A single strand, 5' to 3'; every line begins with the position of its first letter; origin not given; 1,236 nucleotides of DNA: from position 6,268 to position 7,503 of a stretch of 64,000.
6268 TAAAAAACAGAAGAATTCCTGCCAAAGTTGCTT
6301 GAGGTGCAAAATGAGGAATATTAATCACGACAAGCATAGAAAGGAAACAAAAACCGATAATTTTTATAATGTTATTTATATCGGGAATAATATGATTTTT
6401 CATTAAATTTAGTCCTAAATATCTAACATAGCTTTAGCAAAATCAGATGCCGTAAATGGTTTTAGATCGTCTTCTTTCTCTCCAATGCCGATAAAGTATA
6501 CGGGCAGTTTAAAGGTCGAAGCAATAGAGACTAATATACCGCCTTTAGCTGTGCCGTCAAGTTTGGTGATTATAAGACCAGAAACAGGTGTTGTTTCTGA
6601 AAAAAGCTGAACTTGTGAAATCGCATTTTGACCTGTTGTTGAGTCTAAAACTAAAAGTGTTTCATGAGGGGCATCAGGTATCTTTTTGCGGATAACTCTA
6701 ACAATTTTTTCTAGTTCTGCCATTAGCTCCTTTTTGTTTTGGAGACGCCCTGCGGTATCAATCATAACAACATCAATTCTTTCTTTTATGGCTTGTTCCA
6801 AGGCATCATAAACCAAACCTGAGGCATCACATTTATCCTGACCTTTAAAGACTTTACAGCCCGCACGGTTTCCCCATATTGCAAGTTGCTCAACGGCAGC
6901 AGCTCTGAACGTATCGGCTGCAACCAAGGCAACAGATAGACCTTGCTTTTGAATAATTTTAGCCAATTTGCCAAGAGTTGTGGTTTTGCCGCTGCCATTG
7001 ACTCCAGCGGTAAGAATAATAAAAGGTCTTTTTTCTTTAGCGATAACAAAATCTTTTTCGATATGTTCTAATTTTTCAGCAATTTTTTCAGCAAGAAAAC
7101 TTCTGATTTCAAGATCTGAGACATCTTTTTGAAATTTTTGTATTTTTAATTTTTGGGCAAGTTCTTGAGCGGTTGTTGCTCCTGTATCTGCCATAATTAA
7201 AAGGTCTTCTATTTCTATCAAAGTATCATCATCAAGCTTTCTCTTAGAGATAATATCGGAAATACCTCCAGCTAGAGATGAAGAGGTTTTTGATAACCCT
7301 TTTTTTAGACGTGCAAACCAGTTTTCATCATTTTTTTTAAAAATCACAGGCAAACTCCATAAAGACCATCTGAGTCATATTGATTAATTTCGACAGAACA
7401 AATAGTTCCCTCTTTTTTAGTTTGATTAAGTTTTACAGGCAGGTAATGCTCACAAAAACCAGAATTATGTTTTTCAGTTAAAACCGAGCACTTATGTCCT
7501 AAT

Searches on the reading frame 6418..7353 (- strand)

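Call 82: search_protein_families(library=pfam, proteins=[window:6418-7353:-], max_evalue=0.001)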
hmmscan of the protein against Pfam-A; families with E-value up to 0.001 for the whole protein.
window:6418-7353:- (312 aa): 8 families
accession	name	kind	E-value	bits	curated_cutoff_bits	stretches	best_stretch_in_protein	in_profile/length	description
PF00448.28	SRP54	-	9.1e-74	247.8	22.7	1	111-310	2-195/196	SRP54-type protein, GTPase domain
PF06414.18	Zeta_toxin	-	4e-09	36.6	22.3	1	104-215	10-118/199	Zeta toxin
PF02881.24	SRP54_N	-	1.2e-07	32.3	22.4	1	28-80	2-63/75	SRP54-type protein, helical bundle domain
PF13604.12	AAA_30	-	5.1e-06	26.8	27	1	112-208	20-104/191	AAA domain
PF02492.25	cobW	-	1.7e-05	24.9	20.7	1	113-266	3-154/180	CobW/HypB/UreG, nucleotide-binding domain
PF01656.29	CbiA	-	5.4e-05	23.6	25.4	1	112-235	1-54/125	CobQ/CobB/MinD/ParA nucleotide binding domain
PF13401.12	AAA_22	-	0.00061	20.6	27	0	112-220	7-110/130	AAA domain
PF00437.27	T2SSE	-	0.00088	18.5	24.9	0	101-144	133-176/370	Type II/IV secretion system protein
